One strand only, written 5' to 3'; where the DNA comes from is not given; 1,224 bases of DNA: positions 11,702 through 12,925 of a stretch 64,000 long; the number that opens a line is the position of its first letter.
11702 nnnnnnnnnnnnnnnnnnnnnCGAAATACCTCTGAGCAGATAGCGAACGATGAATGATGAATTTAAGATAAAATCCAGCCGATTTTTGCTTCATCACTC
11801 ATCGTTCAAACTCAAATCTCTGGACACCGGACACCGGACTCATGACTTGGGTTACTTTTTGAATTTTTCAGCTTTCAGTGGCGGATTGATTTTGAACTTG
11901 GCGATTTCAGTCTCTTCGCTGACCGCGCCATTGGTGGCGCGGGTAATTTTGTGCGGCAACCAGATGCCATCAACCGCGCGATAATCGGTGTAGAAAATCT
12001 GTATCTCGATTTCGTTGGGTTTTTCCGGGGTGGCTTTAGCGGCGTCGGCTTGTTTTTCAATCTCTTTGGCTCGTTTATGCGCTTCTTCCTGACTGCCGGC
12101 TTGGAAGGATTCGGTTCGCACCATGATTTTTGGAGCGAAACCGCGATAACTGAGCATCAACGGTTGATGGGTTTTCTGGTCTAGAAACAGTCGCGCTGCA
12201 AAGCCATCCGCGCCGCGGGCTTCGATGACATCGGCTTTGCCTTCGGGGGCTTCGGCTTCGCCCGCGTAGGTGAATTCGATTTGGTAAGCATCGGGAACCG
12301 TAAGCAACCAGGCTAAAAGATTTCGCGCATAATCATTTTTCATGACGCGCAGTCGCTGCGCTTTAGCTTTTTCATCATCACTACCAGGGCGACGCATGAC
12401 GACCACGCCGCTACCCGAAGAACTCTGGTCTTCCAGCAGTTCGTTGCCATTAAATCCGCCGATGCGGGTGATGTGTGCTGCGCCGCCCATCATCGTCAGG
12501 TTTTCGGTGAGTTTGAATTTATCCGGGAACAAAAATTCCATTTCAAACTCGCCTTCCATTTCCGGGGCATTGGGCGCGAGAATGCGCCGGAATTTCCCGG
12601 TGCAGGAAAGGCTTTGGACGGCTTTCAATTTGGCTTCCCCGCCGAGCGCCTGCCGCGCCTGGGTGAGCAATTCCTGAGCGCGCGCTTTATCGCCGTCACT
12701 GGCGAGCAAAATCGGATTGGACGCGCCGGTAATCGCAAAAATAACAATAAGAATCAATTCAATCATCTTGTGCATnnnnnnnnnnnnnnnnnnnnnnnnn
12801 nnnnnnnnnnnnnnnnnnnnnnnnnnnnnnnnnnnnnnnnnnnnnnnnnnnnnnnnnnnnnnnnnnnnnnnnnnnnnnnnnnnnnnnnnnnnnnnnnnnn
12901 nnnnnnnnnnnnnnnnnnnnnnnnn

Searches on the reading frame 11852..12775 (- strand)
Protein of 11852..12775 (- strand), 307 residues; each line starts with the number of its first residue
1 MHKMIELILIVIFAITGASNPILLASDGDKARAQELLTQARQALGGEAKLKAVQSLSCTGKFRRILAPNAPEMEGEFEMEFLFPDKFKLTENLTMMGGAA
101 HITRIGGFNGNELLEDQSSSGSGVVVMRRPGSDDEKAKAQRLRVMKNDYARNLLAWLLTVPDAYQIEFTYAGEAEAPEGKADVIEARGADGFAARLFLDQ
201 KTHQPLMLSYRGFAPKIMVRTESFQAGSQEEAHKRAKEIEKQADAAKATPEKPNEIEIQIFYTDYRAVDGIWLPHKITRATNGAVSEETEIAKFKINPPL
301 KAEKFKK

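Call 7: search_protein_families(library=pfam, proteins=[window:11852-12775:-], max_evalue=0.01)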
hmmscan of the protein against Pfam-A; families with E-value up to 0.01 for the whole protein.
window:11852-12775:- (307 aa): 0 families

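Call 9: find_related_loci(query=window:11852-12775:-, collection=genome_contigs, flank=4000)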
Query window:11852-12775:- (307 aa) in genome_contigs; peptide patterns used: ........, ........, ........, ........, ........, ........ (x = any residue, [..] = any of these).
91 stretches matched a pattern, but none encodes a relative of the query by tblastn (E <= 1e-3).

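Call 12: find_encoding_contigs(protein=window:11852-12775:-, flank=5000, max_places=10)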
Protein window:11852-12775:- (307 aa): no gene with exactly this product is on record in the collection.

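Call 14: find_homologous_proteins(query=window:11852-12775:-, max_evalue=0.00001)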
Query window:11852-12775:- (307 aa): 394 proteins with E <= 0.00001 among 2202 candidates; the best 120 are listed.
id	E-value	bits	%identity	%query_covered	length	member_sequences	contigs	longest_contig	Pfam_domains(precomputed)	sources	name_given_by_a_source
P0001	3.6e-198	675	100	100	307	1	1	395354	-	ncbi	ncbi:MAG: hypothetical protein AB1757_04015 [Acidobacteriota bacterium]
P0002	2.9e-127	442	66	100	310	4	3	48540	-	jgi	jgi:hypothetical protein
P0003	8.7e-127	441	66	100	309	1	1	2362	-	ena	-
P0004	9.3e-127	440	66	100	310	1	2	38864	-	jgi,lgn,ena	jgi:hypothetical protein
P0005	5.8e-126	438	66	100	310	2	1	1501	-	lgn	-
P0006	1.7e-125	436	65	100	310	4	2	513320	-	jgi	jgi:hypothetical protein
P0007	4.7e-125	435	64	100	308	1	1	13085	-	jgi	jgi:hypothetical protein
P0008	4.9e-125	435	66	100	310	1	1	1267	-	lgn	-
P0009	7.3e-125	434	66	100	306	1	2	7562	-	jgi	jgi:hypothetical protein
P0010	1.3e-124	433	65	100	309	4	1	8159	-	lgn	-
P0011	2.5e-124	432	66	100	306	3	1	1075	-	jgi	jgi:hypothetical protein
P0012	1.1e-123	430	67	100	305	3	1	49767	-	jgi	jgi:hypothetical protein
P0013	1.8e-123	430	63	100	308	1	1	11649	-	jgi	jgi:hypothetical protein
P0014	2.2e-123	429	63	100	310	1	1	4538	-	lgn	-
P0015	2.6e-121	423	63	100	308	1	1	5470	-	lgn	-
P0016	3.4e-121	422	64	100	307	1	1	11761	-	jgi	jgi:hypothetical protein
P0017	4.0e-121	422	65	100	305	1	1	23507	-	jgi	jgi:hypothetical protein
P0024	1.0e-119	417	65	100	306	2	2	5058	-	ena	-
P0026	3.3e-119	416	65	100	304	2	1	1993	-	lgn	-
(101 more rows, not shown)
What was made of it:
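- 11852..12775 (-): 307-aa hypothetical protein gene with a signal-peptide-like N-terminus. It is the first gene of a conserved operon: 307 aa, then a CarboxypepD_reg/TonB-like outer-membrane barrel (9092-11722), then a small protein, then an S41 peptidase/beta-lactamase fusion (5614-8541). 394 homologues, the closest at 66% identity (call 14).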

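Call 15: find_encoding_contigs(protein=P0002, flank=5000, max_places=4)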
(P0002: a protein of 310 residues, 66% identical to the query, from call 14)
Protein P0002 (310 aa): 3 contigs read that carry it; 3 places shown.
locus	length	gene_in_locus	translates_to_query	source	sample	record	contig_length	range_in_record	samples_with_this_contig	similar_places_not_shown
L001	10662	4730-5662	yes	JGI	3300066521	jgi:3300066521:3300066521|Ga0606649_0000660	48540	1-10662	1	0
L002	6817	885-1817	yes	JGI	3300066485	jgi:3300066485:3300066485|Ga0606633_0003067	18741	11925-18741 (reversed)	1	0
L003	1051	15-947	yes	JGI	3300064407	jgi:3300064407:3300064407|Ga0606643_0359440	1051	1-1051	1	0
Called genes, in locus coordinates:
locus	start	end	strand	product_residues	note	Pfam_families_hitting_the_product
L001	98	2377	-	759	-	-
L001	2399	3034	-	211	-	-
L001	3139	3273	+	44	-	-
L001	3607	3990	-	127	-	-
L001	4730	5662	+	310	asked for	-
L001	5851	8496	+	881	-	PF13620:CarboxypepD_reg, PF25183:OMP_b-brl_4, PF00593:TonB_dep_Rec_b-barrel (weak), PF25183:OMP_b-brl_4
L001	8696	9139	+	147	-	-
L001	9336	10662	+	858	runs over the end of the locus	PF11918:Peptidase_S41_N, PF03572:Peptidase_S41, PF00144:Beta-lactamase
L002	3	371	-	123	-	?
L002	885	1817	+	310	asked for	-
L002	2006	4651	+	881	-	PF13620:CarboxypepD_reg, PF25183:OMP_b-brl_4, PF00593:TonB_dep_Rec_b-barrel (weak), PF25183:OMP_b-brl_4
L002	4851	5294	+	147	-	-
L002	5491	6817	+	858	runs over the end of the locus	PF11918:Peptidase_S41_N, PF03572:Peptidase_S41, PF00144:Beta-lactamase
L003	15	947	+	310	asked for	-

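Call 16: find_encoding_contigs(protein=P0006, flank=5000, max_places=4)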
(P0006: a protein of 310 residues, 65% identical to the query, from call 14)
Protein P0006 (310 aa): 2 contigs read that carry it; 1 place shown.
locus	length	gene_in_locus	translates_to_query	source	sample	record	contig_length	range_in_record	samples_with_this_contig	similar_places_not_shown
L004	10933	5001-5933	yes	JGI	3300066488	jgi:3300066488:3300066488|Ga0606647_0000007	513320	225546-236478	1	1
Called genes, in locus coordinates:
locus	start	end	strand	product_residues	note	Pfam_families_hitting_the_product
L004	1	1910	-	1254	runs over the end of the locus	-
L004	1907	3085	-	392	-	-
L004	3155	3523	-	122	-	-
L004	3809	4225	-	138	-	-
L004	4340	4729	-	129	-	-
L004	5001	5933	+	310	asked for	-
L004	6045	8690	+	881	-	PF13620:CarboxypepD_reg, PF25183:OMP_b-brl_4, PF00593:TonB_dep_Rec_b-barrel (weak), PF25183:OMP_b-brl_4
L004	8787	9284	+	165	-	-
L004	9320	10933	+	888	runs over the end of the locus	PF11918:Peptidase_S41_N, PF03572:Peptidase_S41, PF00144:Beta-lactamase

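Call 17: find_encoding_contigs(protein=P0012, flank=5000, max_places=4)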
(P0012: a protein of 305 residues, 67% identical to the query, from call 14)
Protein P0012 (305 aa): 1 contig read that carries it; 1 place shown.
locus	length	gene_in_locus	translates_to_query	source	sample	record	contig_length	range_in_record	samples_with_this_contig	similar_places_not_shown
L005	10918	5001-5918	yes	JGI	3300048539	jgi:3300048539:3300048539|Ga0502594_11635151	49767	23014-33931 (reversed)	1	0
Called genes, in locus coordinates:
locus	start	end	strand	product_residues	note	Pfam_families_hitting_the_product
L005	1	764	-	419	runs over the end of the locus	PF01408:GFO_IDH_MocA, PF19051:GFO_IDH_MocA_C2, PF02894:GFO_IDH_MocA_C, PF22725:GFO_IDH_MocA_C3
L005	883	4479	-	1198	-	PF13620:CarboxypepD_reg, PF13715:CarbopepD_reg_2, PF25183:OMP_b-brl_4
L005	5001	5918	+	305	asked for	-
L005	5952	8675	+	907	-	PF13620:CarboxypepD_reg, PF25183:OMP_b-brl_4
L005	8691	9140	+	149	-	-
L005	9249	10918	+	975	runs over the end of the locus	PF11918:Peptidase_S41_N, PF03572:Peptidase_S41, PF00144:Beta-lactamase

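Call 51: find_encoding_contigs(protein=P0017, flank=4000, max_places=3)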
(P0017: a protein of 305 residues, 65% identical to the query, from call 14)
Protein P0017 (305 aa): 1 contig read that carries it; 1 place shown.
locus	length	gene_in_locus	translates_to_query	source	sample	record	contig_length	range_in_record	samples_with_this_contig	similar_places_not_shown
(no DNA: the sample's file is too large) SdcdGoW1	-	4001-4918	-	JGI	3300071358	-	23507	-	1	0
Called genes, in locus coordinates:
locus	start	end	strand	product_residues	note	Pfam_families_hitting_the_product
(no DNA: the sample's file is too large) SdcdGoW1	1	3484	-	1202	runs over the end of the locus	PF13620:CarboxypepD_reg, PF13715:CarbopepD_reg_2, PF25183:OMP_b-brl_4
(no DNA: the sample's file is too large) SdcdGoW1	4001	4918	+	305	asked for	-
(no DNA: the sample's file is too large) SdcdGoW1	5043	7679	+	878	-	PF02369:Big_1 (faint), PF24025:Ig_DR_A0283-like (faint), PF13620:CarboxypepD_reg, PF13715:CarbopepD_reg_2 (weak), PF25183:OMP_b-brl_4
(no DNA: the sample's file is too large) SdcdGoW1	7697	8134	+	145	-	-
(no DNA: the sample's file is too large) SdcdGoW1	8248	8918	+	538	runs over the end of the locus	?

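Call 52: find_encoding_contigs(protein=P0016, flank=4000, max_places=3)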
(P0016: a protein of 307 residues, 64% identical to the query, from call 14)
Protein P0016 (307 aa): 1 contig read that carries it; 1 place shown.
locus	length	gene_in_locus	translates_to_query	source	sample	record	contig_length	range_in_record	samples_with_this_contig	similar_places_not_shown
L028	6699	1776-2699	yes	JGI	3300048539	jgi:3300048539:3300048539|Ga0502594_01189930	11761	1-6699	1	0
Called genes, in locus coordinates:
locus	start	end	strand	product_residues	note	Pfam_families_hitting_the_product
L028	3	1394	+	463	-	PF22848:ASD1_dom, PF06964:Alpha-L-AF_C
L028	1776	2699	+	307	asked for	-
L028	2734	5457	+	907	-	PF13620:CarboxypepD_reg, PF00593:TonB_dep_Rec_b-barrel (weak), PF25183:OMP_b-brl_4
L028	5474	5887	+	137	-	-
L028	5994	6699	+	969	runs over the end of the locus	PF11918:Peptidase_S41_N, PF03572:Peptidase_S41, PF00144:Beta-lactamase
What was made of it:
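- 11852..12775 (-): Synteny is conserved in L001, L002, L004, L005 and L028 (calls 15-17, 52).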

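Call 53: find_encoding_contigs(protein=P0024, flank=4000, max_places=3)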
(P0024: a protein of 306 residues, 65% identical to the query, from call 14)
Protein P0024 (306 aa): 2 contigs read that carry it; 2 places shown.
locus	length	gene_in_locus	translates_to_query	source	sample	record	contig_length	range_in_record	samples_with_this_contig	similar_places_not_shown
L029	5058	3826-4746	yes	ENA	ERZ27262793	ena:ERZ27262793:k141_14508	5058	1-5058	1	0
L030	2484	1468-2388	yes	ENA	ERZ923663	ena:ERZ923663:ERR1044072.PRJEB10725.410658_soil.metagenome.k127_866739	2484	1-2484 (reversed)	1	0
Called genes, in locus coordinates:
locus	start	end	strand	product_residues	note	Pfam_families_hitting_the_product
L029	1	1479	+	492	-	?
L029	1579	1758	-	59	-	-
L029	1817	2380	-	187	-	PF18967:PycTM (weak)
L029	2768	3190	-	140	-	-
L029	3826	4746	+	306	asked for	-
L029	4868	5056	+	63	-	?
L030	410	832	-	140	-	-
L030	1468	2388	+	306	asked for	-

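Call 81: find_encoding_contigs(protein=P0026, flank=3000, max_places=3)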
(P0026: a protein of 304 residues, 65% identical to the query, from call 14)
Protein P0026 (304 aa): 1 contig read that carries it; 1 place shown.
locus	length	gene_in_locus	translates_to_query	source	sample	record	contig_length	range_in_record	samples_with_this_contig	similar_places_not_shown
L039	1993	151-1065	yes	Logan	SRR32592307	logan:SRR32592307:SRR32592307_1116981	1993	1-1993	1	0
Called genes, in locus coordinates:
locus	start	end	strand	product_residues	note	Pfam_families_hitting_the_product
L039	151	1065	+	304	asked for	-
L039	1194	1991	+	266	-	?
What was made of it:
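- Tried and rejected: L039 was too short to include the element (call 81).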
